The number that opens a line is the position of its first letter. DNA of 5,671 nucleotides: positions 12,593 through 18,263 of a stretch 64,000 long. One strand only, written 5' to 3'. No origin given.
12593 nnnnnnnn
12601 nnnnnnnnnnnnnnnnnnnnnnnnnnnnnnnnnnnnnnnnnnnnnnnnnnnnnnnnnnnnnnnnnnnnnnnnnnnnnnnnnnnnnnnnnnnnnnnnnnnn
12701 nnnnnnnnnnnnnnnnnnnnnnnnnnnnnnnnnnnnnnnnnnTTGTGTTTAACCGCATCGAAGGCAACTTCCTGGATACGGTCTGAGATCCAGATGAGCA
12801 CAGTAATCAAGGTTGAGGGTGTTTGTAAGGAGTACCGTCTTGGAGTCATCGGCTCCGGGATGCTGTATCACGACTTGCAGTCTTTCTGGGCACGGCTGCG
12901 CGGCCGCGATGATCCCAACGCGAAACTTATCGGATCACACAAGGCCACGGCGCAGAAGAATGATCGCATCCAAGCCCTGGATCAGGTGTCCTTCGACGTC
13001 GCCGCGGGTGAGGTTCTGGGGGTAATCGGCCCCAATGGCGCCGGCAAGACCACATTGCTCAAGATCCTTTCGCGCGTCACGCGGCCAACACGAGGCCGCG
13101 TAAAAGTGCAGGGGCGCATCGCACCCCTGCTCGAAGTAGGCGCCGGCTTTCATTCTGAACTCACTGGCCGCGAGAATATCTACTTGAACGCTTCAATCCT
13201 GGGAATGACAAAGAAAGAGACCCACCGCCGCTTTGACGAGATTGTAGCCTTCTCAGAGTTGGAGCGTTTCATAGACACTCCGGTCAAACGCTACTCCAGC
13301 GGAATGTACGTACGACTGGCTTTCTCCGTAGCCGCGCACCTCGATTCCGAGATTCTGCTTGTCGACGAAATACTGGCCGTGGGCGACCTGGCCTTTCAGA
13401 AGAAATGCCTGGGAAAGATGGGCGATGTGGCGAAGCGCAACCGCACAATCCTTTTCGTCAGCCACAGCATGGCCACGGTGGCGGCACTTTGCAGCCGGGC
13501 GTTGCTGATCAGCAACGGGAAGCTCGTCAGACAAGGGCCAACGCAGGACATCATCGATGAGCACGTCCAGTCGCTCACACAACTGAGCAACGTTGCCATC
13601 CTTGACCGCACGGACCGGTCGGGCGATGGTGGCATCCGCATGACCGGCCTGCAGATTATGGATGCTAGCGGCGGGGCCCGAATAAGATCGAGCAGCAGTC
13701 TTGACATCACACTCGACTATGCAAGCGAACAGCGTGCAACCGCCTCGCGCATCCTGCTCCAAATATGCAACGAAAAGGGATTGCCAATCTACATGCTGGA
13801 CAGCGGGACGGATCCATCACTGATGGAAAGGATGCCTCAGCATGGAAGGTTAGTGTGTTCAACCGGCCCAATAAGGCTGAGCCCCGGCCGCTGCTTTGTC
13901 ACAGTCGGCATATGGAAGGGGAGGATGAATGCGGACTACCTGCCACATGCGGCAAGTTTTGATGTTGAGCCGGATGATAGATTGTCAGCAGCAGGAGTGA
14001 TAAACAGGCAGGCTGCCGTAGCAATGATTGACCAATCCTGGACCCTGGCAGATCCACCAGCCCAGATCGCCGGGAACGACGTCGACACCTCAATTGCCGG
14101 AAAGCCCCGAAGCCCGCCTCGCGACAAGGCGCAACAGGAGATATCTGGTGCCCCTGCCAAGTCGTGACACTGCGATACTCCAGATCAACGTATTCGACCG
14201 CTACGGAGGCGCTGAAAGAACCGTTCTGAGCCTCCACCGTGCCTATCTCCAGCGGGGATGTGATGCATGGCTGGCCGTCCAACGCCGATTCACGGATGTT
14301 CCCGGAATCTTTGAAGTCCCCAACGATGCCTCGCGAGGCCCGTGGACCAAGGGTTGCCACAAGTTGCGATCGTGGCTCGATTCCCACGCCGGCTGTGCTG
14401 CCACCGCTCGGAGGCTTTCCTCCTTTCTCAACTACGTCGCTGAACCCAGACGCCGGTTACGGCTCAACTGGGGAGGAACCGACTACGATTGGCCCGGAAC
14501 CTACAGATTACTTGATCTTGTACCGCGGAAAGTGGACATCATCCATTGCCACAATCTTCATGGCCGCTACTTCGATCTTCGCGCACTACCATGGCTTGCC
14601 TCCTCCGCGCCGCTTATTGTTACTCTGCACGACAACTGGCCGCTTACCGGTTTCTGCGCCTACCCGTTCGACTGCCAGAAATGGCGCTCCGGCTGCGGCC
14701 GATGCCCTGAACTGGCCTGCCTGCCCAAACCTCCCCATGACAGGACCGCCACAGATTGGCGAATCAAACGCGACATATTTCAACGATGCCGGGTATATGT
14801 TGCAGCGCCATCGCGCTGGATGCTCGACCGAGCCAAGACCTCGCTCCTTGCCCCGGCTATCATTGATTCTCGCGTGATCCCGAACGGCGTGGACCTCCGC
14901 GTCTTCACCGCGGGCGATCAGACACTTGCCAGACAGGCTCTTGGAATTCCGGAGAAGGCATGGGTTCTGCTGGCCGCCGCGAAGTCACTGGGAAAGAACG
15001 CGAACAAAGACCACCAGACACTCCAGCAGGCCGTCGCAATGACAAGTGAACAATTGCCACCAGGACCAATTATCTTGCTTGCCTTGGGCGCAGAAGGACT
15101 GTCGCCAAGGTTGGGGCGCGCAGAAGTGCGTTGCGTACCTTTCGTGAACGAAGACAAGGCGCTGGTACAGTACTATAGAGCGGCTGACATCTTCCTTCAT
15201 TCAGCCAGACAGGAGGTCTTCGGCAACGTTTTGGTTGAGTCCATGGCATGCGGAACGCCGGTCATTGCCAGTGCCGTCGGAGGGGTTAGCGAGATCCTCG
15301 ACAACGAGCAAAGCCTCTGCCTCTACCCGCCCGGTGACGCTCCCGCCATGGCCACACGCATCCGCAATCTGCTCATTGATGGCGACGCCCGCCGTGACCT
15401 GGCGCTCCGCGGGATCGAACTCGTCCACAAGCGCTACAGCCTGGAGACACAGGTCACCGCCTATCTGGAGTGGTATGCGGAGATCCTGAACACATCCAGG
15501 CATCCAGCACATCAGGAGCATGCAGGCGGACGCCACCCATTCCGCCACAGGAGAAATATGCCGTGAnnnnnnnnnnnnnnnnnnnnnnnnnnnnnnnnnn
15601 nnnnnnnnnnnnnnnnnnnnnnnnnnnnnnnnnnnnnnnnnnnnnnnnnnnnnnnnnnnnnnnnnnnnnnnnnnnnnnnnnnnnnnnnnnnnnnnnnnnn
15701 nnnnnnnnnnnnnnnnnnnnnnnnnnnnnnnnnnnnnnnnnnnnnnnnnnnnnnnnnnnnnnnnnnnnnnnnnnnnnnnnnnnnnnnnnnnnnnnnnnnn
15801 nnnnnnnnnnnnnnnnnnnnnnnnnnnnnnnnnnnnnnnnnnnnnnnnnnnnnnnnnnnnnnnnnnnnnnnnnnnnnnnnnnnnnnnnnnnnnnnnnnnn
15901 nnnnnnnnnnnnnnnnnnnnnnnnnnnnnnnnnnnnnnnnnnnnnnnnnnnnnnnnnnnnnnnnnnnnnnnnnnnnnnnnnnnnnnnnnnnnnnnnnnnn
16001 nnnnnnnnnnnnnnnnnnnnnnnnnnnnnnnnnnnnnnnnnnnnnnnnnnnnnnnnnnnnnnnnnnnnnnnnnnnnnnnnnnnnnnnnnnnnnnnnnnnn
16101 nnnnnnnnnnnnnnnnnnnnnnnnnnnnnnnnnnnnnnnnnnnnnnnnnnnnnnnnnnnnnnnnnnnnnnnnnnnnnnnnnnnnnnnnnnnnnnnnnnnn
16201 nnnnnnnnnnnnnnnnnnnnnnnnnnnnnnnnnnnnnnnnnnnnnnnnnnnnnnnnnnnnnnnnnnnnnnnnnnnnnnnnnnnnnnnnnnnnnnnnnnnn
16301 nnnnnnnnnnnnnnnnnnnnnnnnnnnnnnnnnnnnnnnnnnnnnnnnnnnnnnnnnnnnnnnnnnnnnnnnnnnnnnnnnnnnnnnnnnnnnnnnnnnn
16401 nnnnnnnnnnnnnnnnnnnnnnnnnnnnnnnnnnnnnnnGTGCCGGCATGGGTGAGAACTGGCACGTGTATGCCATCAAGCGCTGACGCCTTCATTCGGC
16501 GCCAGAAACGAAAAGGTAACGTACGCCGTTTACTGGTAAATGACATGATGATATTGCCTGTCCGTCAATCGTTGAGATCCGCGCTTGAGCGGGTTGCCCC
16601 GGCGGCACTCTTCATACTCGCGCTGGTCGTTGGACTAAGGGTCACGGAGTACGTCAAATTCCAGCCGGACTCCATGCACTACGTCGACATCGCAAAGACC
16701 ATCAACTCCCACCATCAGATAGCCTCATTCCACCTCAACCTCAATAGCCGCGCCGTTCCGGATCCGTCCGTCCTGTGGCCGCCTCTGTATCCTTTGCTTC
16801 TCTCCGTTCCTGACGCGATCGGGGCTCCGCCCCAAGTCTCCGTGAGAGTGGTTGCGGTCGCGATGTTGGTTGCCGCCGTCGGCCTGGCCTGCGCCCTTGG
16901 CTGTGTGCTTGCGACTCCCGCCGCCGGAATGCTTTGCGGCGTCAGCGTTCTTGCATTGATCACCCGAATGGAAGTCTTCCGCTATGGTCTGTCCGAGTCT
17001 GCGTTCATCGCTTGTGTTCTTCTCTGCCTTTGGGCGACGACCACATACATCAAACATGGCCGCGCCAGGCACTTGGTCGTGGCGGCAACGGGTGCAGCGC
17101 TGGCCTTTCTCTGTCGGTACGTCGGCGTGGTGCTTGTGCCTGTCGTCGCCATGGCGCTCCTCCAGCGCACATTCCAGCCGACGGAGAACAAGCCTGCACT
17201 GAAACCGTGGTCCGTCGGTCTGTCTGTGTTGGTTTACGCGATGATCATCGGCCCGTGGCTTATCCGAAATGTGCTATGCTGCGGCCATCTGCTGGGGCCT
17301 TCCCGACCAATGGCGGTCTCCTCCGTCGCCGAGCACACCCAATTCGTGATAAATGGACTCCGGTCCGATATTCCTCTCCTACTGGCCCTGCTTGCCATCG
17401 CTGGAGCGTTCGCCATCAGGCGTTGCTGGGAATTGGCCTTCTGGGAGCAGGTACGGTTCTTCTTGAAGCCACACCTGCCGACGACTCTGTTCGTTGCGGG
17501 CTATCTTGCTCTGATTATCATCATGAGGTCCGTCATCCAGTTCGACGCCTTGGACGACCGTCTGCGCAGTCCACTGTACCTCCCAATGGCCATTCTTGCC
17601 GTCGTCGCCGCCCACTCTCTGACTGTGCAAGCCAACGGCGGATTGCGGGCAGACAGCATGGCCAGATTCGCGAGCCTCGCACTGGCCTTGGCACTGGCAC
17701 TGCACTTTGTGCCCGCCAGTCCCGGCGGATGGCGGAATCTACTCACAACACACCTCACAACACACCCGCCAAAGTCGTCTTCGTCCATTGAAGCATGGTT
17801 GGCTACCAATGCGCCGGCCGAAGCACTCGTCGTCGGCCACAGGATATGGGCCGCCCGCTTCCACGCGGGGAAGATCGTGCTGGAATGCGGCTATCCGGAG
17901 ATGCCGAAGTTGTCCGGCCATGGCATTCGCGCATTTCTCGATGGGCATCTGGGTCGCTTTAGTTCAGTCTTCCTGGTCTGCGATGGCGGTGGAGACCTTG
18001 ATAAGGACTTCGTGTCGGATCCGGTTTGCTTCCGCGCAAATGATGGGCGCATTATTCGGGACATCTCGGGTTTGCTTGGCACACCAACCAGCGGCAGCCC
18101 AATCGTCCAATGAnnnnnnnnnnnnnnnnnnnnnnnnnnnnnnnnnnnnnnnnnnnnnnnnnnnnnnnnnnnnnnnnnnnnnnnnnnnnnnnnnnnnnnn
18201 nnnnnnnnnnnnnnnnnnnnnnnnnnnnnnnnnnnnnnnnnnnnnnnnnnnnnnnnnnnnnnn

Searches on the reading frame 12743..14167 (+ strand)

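Call 91: search_protein_families(library=pfam, proteins=[window:12743-14167:+], max_evalue=0.001)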
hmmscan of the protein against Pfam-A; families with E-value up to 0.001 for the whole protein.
window:12743-14167:+ (474 aa): 3 families
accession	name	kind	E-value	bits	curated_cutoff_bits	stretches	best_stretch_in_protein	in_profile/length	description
PF00005.33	ABC_tran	-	5.6e-20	72.8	25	1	79-210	1-135/137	ABC transporter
PF14524.12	Wzt_C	-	2.8e-10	40.8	30.4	1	290-420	2-141/143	Wzt C-terminal domain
PF13304.12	AAA_21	-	1.8e-05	25.4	27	1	93-114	3-24/304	AAA domain, putative AbiEii toxin, Type IV TA system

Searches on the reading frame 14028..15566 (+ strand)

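Call 91: search_protein_families(library=pfam, proteins=[window:14028-15566:+], max_evalue=0.001)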
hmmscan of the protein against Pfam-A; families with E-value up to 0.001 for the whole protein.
window:14028-15566:+ (512 aa): 5 families
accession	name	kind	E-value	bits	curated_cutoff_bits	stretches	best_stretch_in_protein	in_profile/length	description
PF00534.26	Glycos_transf_1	-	1.2e-21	77.5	26.4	1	364-459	72-166/172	Glycosyl transferases group 1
PF13692.12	Glyco_trans_1_4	-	1.9e-21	77.3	27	1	326-450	13-141/142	Glycosyl transferases group 1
PF13439.12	Glyco_transf_4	-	5.8e-13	49.7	28.5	1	59-290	1-168/170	Glycosyltransferase Family 4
PF13524.12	Glyco_trans_1_2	-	3.6e-11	43.6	25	1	371-480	33-143/144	Glycosyl transferase-like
PF20706.3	GT4-conflict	-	6.3e-08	32.4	26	1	365-461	261-367/385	Family 4 Glycosyltransferase in conflict systems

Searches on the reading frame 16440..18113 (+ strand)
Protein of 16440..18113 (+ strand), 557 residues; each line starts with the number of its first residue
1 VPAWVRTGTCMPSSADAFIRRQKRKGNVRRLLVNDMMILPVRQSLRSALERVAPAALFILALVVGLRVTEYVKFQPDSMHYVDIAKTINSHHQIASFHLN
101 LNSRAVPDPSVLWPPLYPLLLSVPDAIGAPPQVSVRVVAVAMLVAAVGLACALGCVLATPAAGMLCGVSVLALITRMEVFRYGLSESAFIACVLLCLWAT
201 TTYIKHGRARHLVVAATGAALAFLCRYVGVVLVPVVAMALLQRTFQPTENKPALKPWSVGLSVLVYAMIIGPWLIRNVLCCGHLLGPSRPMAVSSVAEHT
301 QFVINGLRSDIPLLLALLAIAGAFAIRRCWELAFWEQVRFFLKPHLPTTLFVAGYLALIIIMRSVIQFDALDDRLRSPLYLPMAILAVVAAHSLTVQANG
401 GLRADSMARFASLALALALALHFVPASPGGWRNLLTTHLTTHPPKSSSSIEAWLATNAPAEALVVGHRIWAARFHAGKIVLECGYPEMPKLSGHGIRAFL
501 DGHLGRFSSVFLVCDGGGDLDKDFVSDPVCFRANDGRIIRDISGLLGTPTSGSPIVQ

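Call 35: search_protein_families(library=pfam, proteins=[window:16440-18113:+], max_evalue=0.0001)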
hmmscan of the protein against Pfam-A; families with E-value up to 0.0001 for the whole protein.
window:16440-18113:+ (557 aa): 1 family
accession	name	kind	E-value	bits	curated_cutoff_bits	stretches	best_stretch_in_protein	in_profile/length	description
PF13231.12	PMT_2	-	4.4e-07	30.7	26.1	1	114-273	3-157/160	Dolichyl-phosphate-mannose-protein mannosyltransferase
